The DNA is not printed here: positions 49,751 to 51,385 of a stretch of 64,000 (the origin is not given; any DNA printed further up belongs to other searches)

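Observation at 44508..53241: TonB-dependent receptor flanked by two paralogous T9SS-sorted beta-helix proteins and a BNR-like protein: candidate SusD-independent capture and uptake locus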

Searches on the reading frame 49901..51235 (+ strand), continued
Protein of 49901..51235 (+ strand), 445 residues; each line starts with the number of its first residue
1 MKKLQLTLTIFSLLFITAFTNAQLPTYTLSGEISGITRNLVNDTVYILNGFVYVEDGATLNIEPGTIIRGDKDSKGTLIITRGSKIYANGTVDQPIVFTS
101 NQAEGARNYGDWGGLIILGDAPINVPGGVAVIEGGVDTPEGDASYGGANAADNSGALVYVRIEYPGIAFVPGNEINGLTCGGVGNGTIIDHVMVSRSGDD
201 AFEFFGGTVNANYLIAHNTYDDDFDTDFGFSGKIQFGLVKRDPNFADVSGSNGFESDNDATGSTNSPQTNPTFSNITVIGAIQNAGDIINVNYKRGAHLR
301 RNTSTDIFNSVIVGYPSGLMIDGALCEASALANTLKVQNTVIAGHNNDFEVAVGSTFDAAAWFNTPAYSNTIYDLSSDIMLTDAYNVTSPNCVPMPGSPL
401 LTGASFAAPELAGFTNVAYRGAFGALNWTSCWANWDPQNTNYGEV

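Call 18: find_encoding_contigs(protein=P0094, flank=8000, max_places=4)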
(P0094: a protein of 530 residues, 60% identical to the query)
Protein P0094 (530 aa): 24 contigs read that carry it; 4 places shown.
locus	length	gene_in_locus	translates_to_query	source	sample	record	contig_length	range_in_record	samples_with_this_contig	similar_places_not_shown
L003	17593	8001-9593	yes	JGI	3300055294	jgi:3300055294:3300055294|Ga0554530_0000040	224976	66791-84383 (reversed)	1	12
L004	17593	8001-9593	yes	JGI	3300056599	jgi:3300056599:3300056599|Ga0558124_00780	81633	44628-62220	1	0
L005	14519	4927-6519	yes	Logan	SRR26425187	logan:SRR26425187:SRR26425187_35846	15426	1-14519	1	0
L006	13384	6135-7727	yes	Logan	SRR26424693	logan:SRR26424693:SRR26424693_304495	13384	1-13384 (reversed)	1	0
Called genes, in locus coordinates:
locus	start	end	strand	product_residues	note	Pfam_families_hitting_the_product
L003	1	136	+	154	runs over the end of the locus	PF00578:AhpC-TSA, PF08534:Redoxin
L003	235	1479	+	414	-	PF07690:MFS_1, PF00083:Sugar_tr, PF07690:MFS_1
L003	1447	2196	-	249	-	PF02535:Zip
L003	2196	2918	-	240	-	PF03848:TehB, PF13489:Methyltransf_23, PF08241:Methyltransf_11, PF08242:Methyltransf_12 (weak), PF13649:Methyltransf_25, PF13847:Methyltransf_31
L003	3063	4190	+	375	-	PF01544:CorA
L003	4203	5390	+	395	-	PF22020:RlmL_1st, PF02926:THUMP, PF01170:UPF0020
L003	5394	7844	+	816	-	PF17764:PriA_3primeBD, PF00270:DEAD, PF04851:ResIII, PF18319:Zn_ribbon_PriA, PF00271:Helicase_C, PF18074:PriA_C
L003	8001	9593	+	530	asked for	PF28492:Beta_helix_4, PF18962:Por_Secre_tail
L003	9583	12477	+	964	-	PF13620:CarboxypepD_reg, PF13715:CarbopepD_reg_2, PF07715:Plug (weak), PF00593:TonB_dep_Rec_b-barrel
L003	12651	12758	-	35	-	-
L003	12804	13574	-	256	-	PF00929:RNase_T, PF13482:RNase_H_2 (faint), PF20600:ExoX-like_C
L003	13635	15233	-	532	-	PF13432:TPR_16 (weak), PF07676:PD40 (faint), PF13620:CarboxypepD_reg (faint)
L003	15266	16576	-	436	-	PF00364:Biotin_lipoyl, PF25997:BSH_YhbJ (weak), PF02817:E3_binding, PF00198:2-oxoacid_dh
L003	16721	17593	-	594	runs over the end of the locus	PF00501:AMP-binding, PF23562:AMP-binding_C_3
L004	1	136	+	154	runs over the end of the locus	PF00578:AhpC-TSA, PF08534:Redoxin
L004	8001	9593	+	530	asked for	PF28492:Beta_helix_4, PF18962:Por_Secre_tail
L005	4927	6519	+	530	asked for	PF28492:Beta_helix_4, PF18962:Por_Secre_tail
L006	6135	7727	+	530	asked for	PF28492:Beta_helix_4, PF18962:Por_Secre_tail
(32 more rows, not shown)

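Call 19: find_encoding_contigs(protein=P0114, flank=8000, max_places=3)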
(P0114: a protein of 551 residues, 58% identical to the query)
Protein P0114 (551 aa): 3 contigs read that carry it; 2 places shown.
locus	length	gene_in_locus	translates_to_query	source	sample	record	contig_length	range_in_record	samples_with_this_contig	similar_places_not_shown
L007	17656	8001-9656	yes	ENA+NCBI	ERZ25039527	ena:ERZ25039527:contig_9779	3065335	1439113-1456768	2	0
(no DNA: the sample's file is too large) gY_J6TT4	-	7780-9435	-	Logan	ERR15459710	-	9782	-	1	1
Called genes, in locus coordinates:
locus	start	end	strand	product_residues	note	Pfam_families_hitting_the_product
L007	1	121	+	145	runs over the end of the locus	PF20221:DUF6580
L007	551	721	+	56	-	-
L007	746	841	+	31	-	-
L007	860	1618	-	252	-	PF01987:AIM24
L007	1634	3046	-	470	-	PF02878:PGM_PMM_I, PF02879:PGM_PMM_II, PF02880:PGM_PMM_III, PF00408:PGM_PMM_IV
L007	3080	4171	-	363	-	-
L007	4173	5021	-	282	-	PF02618:YceG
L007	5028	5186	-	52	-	-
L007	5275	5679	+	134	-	-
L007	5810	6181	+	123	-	PF00072:Response_reg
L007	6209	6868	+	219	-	PF00072:Response_reg, PF00486:Trans_reg_C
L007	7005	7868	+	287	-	PF12849:PBP_like_2, PF13531:SBP_bac_11, PF01547:SBP_bac_1 (weak), PF12727:PBP_like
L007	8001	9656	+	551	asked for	PF28492:Beta_helix_4, PF18962:Por_Secre_tail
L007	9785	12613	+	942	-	PF13620:CarboxypepD_reg, PF13715:CarbopepD_reg_2, PF07715:Plug, PF00593:TonB_dep_Rec_b-barrel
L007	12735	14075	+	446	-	-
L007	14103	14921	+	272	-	PF12849:PBP_like_2, PF13531:SBP_bac_11, PF01547:SBP_bac_1 (weak), PF12727:PBP_like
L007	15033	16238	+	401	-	PF12849:PBP_like_2 (weak), PF00528:BPD_transp_1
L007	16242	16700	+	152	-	-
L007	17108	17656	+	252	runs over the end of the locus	PF02463:SMC_N (weak), PF00005:ABC_tran, PF13304:AAA_21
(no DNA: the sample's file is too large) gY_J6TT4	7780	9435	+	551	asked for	PF28492:Beta_helix_4, PF18962:Por_Secre_tail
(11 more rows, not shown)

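Call 23: search_protein_representatives(protein=window:49901-51235:+)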
Query: 445 residues. Proteins with E-value up to 0.001 (for the whole library): 6928; up to 1e-10: 5237; up to 1e-30: 2729. The best 150 are listed.
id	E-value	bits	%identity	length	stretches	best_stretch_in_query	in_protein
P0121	0.0e+00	1226.4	56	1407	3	8-436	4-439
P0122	1.6e-284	960.3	48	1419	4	36-444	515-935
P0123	2.3e-280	946.6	54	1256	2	10-442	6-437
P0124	2.3e-268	907.0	54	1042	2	16-443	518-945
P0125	5.6e-264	892.6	57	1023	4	30-395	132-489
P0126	5.8e-259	876.0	53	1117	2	11-443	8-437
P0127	8.8e-252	852.3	55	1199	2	25-440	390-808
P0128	1.9e-246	834.8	55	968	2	3-436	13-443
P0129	7.1e-242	819.7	53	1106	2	32-443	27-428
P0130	2.6e-240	814.5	50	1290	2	29-443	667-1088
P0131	7.0e-229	776.9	55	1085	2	44-413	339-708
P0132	8.3e-226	766.7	50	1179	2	21-442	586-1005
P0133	2.7e-218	742.0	51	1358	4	38-392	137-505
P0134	7.4e-217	737.3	41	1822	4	41-436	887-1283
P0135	1.7e-213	726.1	51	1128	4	44-407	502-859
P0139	2.0e-201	686.4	38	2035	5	40-434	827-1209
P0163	2.2e-160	551.1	42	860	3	28-442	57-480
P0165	2.0e-155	534.7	39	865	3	28-440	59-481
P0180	3.4e-131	454.9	36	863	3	43-444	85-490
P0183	6.2e-128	444.2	40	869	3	39-444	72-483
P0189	8.1e-124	430.6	36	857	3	30-440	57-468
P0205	1.0e-119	417.1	38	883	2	29-435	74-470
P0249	1.8e-107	376.7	52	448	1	5-442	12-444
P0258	2.1e-105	369.9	36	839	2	25-443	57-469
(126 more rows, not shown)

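Call 35: find_related_loci(query=A1, collection=genome_contigs, flank=8000)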
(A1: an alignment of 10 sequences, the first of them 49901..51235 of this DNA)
Query A1 (445 aa) in genome_contigs; peptide patterns used: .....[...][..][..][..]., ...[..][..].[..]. (x = any residue, [..] = any of these).
600 stretches matched a pattern (row limit reached: there are more); 577 encode a relative of the query (tblastn E <= 1e-3); the best 80 are kept; 80 distinct loci.
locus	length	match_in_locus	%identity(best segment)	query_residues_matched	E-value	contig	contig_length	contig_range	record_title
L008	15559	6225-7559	83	1-445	0e+0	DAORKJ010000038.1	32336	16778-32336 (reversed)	MAG TPA_asm: Chitinophagales bacterium isolate AMR_MDS_5528 NODE_312_length_32336_cov_13.300270, whole genome shotgun se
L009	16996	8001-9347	58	1-445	2e-160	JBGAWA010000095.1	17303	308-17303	MAG: Chitinophagales bacterium isolate MAG_AAO_H10.16 AAOH10-16_opera_contig_9580, whole genome shotgun sequence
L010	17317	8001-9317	59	1-442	6e-152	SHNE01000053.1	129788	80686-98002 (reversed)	MAG: Bacteroidetes bacterium isolate Bin7_1 c_000000000051, whole genome shotgun sequence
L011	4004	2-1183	62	54-442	5e-155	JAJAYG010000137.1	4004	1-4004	MAG: Chitinophagales bacterium isolate CAN_BIN04 c_000000052218, whole genome shotgun sequence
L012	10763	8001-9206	55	40-442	3e-139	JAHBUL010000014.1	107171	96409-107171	MAG: Flavobacteriales bacterium isolate ACE_BAC32 BAC32_14, whole genome shotgun sequence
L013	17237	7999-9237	53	29-442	5e-137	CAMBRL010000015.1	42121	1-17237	MAG: Chitinophaga pinensis isolate MiH-14oct19-92 genome assembly, contig: MiH-14oct19-C1525, whole genome shotgun seque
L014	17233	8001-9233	54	26-442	5e-136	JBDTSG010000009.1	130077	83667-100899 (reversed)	MAG: Flavobacteriales bacterium isolate cluster3_bin.265 NODE_175_length_130077_cov_9.125125, whole genome shotgun seque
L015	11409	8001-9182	55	46-442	8e-136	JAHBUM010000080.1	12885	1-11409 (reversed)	MAG: Flavobacteriales bacterium isolate ACE_BAC33 BAC33_80, whole genome shotgun sequence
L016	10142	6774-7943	58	46-442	2e-134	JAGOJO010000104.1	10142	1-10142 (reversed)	MAG: Bacteroidia bacterium isolate Go_SlAct_bin_93 Go_SlAct_32758_length_10142_cov_14.574838, whole genome shotgun seque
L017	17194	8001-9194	56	40-442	3e-134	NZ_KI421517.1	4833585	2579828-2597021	Adhaeribacter aquaticus DSM 16391 AdhaqDRAFT_Scaffold1.4, whole genome shotgun sequence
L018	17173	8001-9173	58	46-442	5e-133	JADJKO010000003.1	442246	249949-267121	MAG: Flavobacteriales bacterium isolate EsbE_18-Q3-R3-47_BATAC.451 tig00001643-10-4426550, whole genome shotgun sequence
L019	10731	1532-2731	53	40-445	8e-133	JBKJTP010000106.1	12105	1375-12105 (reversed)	MAG: Candidatus Kapaibacterium sp. isolate ant_bin.625 k117_1557310, whole genome shotgun sequence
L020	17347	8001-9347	51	1-442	8e-132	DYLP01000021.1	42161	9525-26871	MAG TPA_asm: Melioribacter roseus isolate SulCav_AS07-7_3_37_64 SulCav_AS07_7_807_length_42161_cov_38_886287, whole geno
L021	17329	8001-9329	59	1-442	1e-164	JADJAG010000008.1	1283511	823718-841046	MAG: Chitinophagaceae bacterium isolate AalW_18-Q3-R10-53_BATAC.339 tig00404478-10-12821530, whole genome shotgun sequen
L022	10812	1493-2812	53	1-442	1e-130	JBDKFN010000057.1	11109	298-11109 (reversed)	MAG: Bacteroidota bacterium isolate farmington_2019_sw_WHONDRS-S19S_0053_A_bin.5 scaffold_0002022, whole genome shotgun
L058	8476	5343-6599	49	23-442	3e-116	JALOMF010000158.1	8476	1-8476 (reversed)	MAG: Saprospiraceae bacterium isolate Prado044 scaffold_18702, whole genome shotgun sequence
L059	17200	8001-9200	54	46-442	5e-116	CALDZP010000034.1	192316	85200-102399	MAG: uncultured Ignavibacteria bacterium isolate H1_Bin_MAXBIN__065_1 genome assembly, contig: c_000000607697, whole gen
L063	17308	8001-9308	55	20-442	2e-115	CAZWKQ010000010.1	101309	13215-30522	MAG TPA_asm: uncultured Bacteroides sp. isolate binchicken_co20_288 genome assembly, contig: NODE_536_length_101309_cov_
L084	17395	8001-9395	46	1-442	2e-112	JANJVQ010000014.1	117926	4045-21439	MAG: Paludibacter sp. isolate RC263_metabat.bin.35 RC263_k141_202943, whole genome shotgun sequence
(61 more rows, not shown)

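Call 45: predict_structure(alignment_id=A1)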
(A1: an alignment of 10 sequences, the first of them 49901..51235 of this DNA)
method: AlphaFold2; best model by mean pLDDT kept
length: 445 residues; sequences in the alignment: 10
mean_pLDDT: 89.4   pTM: 0.89
mean pLDDT of the five models: 89.4, 87.6, 87.2, 84.3, 84.0
residues with pLDDT >= 90: 327; 70-90: 79; 50-70: 20; < 50: 19
segments of 3 or more residues with pLDDT < 50: 1-3, 5-9, 11-21
pLDDT, mean of each block of 10 residues (from residue 1): 49 39 82 89 92 94 96 94 96 94 93 95 93 70 89 97 85 81 97 94 96 94 94 96 82 93 91 97 81 94 97 96 95 96 95 95 96 94 86 94 94 95 89 81 75
secondary structure, 60 per line:
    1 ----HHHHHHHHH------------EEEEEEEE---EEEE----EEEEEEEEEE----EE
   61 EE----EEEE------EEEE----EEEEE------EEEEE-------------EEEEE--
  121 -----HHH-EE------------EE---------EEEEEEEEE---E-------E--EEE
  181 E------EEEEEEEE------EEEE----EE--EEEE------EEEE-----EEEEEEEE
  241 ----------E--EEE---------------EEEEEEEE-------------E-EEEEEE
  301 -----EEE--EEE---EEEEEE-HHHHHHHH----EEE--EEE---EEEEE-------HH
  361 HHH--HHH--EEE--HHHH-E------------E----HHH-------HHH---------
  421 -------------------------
elements in order: H5-13 E26-33 E37-40 E45-54 E59-62 E67-70 E77-80 E85-89 E96-100 E114-118 E155-163 E178-181 E188-195 E202-205 E214-217 E224-227 E233-240 E254-256 E272-279 E295-300 E306-308 E311-313 E317-322 H324-331 E336-338 E341-343 E347-351 H359-363 E371-373 H376-379

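Call 46: list_cluster_members(proteins=[P0165, P0180, P0183, P0189, P0205, P0258, P0163, P0121, P0139, P0249])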
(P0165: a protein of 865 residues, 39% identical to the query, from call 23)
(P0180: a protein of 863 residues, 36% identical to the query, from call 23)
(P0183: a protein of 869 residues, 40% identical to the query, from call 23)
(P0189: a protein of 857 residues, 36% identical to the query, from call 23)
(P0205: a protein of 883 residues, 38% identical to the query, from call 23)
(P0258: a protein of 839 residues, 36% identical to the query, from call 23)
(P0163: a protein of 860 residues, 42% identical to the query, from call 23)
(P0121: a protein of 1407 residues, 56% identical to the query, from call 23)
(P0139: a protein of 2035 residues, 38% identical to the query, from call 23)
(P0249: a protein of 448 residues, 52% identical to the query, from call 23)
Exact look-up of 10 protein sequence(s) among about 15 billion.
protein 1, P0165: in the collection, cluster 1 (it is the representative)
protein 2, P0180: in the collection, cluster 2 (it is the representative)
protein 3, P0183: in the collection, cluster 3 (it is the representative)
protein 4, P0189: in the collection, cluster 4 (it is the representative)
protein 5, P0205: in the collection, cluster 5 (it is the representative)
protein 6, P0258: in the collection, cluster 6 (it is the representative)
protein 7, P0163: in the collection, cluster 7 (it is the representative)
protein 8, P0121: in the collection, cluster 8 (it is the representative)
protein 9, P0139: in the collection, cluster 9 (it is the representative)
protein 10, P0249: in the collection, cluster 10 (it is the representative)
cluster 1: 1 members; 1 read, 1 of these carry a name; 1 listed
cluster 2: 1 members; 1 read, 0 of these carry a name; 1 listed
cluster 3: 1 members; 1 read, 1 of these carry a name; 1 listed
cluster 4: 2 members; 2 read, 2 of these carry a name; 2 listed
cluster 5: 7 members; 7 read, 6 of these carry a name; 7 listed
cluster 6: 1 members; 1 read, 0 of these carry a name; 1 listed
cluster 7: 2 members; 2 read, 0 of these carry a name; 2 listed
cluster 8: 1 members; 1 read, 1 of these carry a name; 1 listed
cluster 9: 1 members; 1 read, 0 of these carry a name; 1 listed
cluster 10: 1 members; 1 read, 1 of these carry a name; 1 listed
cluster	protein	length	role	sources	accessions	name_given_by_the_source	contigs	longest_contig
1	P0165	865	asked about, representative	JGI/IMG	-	hypothetical protein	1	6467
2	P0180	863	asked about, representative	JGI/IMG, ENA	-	-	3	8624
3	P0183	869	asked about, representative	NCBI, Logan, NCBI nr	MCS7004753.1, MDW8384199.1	MAG: hypothetical protein NZM38_05445 [Cytophagales bacterium] | hypothetical protein [Cytophagales bacterium]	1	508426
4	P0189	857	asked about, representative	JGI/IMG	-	hypothetical protein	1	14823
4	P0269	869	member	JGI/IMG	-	hypothetical protein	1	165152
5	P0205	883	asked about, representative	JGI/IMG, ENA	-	hypothetical protein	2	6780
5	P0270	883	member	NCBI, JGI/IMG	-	hypothetical protein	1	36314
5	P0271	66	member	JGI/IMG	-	hypothetical protein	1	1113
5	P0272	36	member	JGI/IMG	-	hypothetical protein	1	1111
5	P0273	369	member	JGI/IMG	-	hypothetical protein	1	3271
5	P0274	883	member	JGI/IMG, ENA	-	uncharacterized membrane protein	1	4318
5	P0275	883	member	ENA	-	-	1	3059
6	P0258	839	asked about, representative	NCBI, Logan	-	-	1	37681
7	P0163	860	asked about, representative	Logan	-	-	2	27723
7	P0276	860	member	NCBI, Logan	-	-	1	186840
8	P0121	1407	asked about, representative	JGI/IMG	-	hypothetical protein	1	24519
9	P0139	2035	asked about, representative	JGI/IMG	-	-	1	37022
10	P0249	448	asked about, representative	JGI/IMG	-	hypothetical protein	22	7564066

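Call 48: search_dna_similar(query=window:49901-51235:+, collection=plasmids, mode=protein, max_rows=30, rows=spread)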
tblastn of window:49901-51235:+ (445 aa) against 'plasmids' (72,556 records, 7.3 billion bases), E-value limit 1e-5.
Records with a match: 23; places in all: 40; records where one place covers at least 80% of the query: 16.
Best place of each record, by identity: <60% 23.
By first word of the organism name: Pseudoalteromonas 14; Hymenobacter 1; Parabacteroides 1; Phocaeicola 1; Alteromonas 1; Marinobacter 1; Indioceanicola 1; Aureibacter 1; Bacteroides 1; Sphingomonas 1.
By predicted mobility (MOB-suite, as given by PLSDB): non-mobilizable 22; conjugative 1.
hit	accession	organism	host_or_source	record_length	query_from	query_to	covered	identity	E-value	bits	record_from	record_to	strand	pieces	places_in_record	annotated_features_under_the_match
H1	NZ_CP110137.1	Hymenobacter sp. YIM 151858-1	whole organism,soil sample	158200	29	442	93%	47.8%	9e-91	308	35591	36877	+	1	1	cell shape-determining protein MreB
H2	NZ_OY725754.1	Parabacteroides distasonis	-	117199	47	442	89%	44.7%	3e-77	268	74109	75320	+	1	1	Ig-like domain-containing protein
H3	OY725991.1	Phocaeicola massiliensis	-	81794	45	442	89%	43.2%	7e-80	276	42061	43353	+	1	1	none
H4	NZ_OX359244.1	Alteromonas macleodii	-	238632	39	432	89%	36.9%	1e-45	176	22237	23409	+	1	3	hypothetical protein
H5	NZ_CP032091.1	Pseudoalteromonas donghaensis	cell culture,seawater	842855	25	432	92%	35.4%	1e-36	150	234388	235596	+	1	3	hypothetical protein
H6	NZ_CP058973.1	Pseudoalteromonas sp. JSTW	cell culture,marine sediment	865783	25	432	92%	35.4%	1e-36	150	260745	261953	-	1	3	hypothetical protein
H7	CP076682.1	Pseudoalteromonas shioyasakiensis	isolated microorganism,Ocean water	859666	25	432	92%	35.3%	2e-37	153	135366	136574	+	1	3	hypothetical protein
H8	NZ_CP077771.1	Pseudoalteromonas shioyasakiensis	Haliotis discus hannai,plate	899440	25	432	92%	35.3%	2e-37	152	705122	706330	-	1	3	hypothetical protein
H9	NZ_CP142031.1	Pseudoalteromonas sp. CuT4-3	whole organism,deep-sea sediment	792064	25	432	92%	35.0%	3e-38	155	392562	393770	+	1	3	hypothetical protein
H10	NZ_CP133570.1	Pseudoalteromonas sp. HL-AS1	sediment core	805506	25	432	92%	35.0%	3e-38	155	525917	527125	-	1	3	hypothetical protein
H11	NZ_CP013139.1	Pseudoalteromonas sp. Bsw20308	seawater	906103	29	433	91%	34.9%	3e-40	161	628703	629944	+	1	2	hypothetical protein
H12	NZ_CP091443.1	Pseudoalteromonas sp. CF6-2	sediment,South Sea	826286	29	433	91%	34.8%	5e-41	163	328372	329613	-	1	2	hypothetical protein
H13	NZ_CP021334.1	Marinobacter salarius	pure culture,Lava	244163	46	435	88%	33.3%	3e-46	179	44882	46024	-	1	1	hypothetical protein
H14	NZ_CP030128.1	Indioceanicola profundi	sediment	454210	40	342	68%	41.1%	2e-46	179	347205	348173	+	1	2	hypothetical protein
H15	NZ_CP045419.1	Pseudoalteromonas sp. THAF3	pure culture,Surface of a polyethylene ...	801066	50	435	87%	29.2%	3e-17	92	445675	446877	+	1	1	hypothetical protein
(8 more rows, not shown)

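Call 49: get_annotated_region(hit=H14, flank=7000)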
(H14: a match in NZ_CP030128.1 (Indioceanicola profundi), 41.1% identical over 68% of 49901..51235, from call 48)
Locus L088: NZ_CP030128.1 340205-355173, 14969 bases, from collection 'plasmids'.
description: Indioceanicola profundi strain SCSIO 08040 plasmid unnamed2, complete sequence
organism: Indioceanicola profundi (NCBI taxid 2220096)
taxonomy: Bacteria; Pseudomonadota; Alphaproteobacteria; Rhodospirillales; Azospirillaceae; Indioceanicola; Indioceanicola profundi
host: -; source: sediment; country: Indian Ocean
typing (MOB-suite, as given by PLSDB): non-mobilizable
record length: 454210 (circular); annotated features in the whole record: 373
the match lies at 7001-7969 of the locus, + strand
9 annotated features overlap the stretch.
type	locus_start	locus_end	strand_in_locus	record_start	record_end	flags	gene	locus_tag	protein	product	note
CDS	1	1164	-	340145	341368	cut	-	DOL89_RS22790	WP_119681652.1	glycosyltransferase family 4 protein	-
CDS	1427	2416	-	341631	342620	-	-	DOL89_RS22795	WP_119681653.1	NAD-dependent epimerase/dehydratase family protein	-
CDS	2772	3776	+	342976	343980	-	-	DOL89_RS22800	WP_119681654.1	UDP-glucuronic acid decarboxylase family protein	-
CDS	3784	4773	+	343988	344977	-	galE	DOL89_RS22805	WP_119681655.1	UDP-glucose 4-epimerase GalE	GO:0006012 - galactose metabolic process [Evidence IEA]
CDS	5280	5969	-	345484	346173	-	-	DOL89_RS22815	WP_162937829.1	winged helix DNA-binding protein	GO:0006355 - regulation of DNA-templated transcription [Evidence IEA]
CDS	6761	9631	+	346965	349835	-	-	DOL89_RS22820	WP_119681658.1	hypothetical protein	-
CDS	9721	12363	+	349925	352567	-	-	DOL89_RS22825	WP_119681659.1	TonB-dependent receptor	-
CDS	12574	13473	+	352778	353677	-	-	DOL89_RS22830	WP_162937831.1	type II secretion system protein N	-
CDS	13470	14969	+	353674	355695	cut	gspD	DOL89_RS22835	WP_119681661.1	type II secretion system secretin GspD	GO:0015628 - protein secretion by the type II secretion system [Evidence IEA]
